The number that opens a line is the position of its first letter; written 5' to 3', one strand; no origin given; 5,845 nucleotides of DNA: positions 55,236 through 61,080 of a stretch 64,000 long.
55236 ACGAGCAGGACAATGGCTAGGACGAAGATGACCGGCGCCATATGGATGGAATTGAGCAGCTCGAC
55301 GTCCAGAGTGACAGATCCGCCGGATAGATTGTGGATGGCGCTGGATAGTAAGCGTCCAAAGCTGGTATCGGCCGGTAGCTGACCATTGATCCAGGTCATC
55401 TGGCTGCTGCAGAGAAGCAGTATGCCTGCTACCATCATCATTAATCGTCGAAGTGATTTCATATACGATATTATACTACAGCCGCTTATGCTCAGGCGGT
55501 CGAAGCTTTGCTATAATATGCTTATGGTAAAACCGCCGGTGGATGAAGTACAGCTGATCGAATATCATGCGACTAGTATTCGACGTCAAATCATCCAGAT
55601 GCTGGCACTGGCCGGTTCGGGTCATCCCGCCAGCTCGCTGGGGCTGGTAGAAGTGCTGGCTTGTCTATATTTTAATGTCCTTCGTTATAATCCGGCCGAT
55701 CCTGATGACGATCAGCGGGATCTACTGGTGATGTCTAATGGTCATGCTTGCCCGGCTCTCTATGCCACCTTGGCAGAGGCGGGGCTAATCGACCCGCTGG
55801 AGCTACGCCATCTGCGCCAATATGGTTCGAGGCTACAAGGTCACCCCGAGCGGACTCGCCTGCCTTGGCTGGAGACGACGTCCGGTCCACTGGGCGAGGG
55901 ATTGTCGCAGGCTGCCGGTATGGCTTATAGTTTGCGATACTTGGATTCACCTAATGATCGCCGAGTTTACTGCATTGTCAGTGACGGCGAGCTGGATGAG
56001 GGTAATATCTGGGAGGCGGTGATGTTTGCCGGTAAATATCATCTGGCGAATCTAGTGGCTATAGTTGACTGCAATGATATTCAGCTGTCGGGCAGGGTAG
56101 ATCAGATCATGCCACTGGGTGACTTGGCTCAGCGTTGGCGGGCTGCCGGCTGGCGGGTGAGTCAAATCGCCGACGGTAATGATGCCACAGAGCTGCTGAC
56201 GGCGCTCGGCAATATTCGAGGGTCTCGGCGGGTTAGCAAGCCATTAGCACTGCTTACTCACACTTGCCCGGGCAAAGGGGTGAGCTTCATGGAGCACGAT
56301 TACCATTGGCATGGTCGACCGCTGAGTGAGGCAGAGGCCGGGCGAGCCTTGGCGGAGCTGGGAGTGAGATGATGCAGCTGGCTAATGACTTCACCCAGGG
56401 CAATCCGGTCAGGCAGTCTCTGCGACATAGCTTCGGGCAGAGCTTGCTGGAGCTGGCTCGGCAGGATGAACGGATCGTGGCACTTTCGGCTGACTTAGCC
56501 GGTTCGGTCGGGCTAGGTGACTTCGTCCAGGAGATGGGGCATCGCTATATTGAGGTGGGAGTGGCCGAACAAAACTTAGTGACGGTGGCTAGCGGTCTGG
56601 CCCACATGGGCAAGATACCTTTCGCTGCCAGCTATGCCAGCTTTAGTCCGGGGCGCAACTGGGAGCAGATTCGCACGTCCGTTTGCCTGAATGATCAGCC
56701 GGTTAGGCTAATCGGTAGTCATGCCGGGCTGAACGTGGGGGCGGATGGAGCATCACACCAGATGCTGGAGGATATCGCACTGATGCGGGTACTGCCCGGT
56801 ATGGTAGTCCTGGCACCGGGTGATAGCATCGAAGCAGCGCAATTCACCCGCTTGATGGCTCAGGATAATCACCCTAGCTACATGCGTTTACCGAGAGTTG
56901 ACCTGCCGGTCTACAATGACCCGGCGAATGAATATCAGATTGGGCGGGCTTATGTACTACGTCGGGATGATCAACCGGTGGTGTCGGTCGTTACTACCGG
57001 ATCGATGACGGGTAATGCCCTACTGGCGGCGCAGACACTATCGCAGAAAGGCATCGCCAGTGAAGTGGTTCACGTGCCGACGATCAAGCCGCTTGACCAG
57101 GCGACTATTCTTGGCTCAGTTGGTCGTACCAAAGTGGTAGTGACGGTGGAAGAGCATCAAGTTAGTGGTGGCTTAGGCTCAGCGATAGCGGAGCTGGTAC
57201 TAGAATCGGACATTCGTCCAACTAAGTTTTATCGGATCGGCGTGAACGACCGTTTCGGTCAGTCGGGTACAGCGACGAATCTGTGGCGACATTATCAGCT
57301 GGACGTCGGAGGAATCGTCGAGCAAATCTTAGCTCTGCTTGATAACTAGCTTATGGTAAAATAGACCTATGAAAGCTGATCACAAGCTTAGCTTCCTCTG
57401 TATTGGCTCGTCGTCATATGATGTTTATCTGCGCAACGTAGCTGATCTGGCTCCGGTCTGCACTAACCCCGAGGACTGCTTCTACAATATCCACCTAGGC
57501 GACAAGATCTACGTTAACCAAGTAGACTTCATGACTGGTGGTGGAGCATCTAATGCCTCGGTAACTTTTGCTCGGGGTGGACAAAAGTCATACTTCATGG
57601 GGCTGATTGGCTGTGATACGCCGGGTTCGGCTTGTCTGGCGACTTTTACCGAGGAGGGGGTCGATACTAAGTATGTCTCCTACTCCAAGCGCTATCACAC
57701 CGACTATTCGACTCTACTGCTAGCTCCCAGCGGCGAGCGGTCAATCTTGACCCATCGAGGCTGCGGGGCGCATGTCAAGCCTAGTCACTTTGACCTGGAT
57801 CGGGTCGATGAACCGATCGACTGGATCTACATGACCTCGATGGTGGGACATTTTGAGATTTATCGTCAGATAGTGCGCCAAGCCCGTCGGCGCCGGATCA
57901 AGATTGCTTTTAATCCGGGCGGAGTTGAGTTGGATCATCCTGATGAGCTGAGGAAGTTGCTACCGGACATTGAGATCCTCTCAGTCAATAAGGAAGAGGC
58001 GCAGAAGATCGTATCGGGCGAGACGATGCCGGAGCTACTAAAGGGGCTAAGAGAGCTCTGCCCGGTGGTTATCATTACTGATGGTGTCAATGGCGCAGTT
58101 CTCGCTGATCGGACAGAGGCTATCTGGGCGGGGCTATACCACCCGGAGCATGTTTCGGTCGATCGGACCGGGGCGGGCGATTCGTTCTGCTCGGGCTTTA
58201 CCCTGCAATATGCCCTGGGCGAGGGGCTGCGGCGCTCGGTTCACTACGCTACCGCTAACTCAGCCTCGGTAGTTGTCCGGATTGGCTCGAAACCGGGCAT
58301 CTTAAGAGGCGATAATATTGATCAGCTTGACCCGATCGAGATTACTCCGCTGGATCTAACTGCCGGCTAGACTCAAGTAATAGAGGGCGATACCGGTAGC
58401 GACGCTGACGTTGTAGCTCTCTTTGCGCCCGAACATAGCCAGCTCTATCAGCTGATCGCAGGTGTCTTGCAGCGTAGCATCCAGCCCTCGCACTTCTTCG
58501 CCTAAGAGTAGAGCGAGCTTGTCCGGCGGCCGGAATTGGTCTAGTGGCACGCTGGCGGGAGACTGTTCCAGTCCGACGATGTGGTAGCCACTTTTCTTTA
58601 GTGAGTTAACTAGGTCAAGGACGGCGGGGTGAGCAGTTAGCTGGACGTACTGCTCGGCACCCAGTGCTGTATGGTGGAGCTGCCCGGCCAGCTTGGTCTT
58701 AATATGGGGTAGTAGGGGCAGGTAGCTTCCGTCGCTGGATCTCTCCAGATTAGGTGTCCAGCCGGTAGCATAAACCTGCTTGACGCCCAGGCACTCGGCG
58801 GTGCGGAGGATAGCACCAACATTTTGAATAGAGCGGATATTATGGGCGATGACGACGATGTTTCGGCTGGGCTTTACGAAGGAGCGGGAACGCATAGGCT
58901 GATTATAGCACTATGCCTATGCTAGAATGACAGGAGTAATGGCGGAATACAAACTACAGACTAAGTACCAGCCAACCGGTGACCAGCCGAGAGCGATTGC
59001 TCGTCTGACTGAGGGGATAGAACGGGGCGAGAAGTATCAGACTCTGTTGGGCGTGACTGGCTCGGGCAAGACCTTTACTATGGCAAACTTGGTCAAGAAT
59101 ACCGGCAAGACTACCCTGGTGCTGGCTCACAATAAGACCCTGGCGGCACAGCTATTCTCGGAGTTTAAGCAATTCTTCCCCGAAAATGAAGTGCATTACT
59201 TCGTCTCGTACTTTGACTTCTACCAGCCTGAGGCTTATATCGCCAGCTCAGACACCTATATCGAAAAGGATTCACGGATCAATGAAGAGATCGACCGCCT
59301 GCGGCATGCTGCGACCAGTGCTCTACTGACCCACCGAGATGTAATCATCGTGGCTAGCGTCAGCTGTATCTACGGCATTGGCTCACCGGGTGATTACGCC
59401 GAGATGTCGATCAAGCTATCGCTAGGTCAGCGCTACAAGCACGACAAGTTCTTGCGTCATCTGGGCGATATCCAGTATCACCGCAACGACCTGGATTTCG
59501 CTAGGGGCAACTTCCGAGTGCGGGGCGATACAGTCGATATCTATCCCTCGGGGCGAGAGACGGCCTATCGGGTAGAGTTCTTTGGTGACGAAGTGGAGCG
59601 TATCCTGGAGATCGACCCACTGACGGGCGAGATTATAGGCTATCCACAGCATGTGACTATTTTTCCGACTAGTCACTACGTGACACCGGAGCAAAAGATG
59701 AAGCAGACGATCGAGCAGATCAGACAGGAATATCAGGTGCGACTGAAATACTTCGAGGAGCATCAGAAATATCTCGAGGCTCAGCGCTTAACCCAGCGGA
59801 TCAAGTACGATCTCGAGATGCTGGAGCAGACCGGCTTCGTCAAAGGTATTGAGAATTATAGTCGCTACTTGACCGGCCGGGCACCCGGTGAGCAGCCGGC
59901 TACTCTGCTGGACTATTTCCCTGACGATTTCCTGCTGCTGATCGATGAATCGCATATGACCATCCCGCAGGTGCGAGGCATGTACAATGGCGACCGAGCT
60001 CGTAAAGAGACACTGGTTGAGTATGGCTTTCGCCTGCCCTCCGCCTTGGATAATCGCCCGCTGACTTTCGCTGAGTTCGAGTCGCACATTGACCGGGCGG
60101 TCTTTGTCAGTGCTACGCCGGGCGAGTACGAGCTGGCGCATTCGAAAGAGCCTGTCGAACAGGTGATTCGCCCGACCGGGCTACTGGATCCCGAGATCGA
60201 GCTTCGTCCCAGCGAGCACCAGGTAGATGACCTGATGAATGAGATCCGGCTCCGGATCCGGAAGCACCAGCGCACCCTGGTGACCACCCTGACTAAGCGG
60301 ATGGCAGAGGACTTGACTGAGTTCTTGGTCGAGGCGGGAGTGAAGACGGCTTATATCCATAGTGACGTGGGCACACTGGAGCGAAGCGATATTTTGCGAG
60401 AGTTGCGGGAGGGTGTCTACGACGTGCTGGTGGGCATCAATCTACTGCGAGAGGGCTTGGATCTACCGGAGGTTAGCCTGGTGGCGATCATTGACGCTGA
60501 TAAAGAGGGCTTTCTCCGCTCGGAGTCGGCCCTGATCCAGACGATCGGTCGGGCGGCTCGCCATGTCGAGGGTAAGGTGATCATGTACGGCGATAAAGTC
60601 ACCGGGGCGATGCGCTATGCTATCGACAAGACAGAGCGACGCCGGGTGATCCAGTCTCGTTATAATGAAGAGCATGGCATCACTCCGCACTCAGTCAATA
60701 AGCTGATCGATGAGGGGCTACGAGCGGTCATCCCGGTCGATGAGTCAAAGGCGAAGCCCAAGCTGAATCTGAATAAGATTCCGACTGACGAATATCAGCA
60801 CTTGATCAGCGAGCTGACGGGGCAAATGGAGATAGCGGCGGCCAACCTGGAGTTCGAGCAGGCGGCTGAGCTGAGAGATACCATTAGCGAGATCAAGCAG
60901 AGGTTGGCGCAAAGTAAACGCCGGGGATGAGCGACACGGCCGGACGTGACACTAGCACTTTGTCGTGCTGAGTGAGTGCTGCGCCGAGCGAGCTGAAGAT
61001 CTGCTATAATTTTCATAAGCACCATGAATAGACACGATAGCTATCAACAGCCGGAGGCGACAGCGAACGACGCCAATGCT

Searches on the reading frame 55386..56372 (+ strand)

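Call 38: search_protein_families(library=pfam, proteins=[window:55386-56372:+], max_evalue=0.000001)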
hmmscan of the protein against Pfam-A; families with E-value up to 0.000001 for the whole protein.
window:55386-56372:+ (328 aa): 2 families
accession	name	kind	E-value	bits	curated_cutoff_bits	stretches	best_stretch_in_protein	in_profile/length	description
PF00456.26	Transketolase_N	-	5.5e-51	174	22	1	63-326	7-276/334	Transketolase, thiamine diphosphate binding domain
PF13292.11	DXP_synthase_N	-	1.6e-10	41.1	21.2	1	59-238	19-179/274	1-deoxy-D-xylulose-5-phosphate synthase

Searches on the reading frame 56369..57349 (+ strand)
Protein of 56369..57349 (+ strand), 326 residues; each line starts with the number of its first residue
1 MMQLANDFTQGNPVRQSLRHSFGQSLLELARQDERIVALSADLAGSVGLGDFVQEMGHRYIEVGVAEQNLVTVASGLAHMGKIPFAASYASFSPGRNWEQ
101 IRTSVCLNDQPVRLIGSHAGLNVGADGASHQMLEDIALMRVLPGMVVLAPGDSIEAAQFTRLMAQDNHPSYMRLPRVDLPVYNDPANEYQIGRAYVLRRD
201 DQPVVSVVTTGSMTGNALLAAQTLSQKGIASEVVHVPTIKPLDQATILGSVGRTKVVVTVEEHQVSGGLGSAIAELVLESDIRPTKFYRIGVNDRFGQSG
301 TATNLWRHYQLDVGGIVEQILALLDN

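Call 38: search_protein_families(library=pfam, proteins=[window:56369-57349:+], max_evalue=0.000001)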
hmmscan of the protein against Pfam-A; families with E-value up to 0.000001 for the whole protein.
window:56369-57349:+ (326 aa): 3 families
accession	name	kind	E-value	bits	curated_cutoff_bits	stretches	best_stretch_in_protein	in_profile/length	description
PF02779.29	Transket_pyr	-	1.7e-37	129.2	27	1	17-180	4-173/174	Transketolase, pyrimidine binding domain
PF02780.25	Transketolase_C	-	1.5e-26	93.2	25.9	1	196-315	3-123/124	Transketolase, C-terminal domain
PF22613.1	Transketolase_C_1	-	5.7e-08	33.4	27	1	194-311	2-112/113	Transketolase-like TK C-terminal domain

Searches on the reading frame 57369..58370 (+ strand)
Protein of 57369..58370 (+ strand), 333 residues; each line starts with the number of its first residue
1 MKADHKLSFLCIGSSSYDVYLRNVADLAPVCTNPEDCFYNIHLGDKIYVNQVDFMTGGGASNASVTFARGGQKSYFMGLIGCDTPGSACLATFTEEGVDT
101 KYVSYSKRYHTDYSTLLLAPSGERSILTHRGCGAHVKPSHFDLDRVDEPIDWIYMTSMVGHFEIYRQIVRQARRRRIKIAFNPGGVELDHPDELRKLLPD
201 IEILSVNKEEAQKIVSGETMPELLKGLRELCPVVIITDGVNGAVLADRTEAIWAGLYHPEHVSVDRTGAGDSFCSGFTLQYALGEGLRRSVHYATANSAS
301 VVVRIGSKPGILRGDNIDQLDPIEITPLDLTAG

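Call 38: search_protein_families(library=pfam, proteins=[window:57369-58370:+], max_evalue=0.000001)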
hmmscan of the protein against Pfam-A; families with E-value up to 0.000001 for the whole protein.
window:57369-58370:+ (333 aa): 1 family
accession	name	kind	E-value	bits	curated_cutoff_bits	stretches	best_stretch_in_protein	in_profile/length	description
PF00294.29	PfkB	-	4.2e-34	118.7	25.8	1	43-307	22-295/302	pfkB family carbohydrate kinase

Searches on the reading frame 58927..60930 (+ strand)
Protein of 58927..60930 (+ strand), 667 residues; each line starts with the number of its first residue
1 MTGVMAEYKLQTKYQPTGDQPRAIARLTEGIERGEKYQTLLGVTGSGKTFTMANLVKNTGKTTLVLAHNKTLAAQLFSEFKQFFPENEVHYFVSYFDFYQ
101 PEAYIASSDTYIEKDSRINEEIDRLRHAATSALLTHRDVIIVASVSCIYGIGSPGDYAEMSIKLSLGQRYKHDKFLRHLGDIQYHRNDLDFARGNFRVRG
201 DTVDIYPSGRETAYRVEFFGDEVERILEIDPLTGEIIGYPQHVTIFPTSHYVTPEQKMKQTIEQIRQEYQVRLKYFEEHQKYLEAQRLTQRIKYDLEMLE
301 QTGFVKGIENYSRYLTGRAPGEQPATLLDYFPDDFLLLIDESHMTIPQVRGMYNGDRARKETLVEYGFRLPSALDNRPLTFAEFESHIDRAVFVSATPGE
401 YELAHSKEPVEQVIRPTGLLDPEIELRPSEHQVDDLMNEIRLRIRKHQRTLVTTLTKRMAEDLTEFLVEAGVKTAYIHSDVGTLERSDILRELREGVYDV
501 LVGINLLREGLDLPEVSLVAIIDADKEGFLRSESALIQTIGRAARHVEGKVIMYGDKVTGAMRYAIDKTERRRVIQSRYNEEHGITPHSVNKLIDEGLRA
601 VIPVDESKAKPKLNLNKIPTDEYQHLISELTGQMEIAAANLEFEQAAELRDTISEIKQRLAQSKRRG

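Call 38: search_protein_families(library=pfam, proteins=[window:58927-60930:+], max_evalue=0.000001)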
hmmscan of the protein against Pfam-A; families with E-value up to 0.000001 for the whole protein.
window:58927-60930:+ (667 aa): 5 families
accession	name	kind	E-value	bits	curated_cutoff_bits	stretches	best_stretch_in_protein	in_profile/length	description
PF17757.6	UvrB_inter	-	5.7e-32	110.1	22.9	1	162-251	1-91/91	UvrB interaction domain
PF00271.37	Helicase_C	-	8.3e-20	71.5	23.5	1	434-546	4-109/110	Helicase conserved C-terminal domain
PF12344.14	UvrB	-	3.3e-19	68.9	27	1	553-594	1-42/43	Ultra-violet resistance protein B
PF04851.21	ResIII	-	1.2e-12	48.5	22.5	1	15-141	3-130/164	Type III restriction enzyme, res subunit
PF02151.25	UVR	-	1.1e-09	38.1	21.5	1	626-658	3-35/36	UvrB/uvrC motif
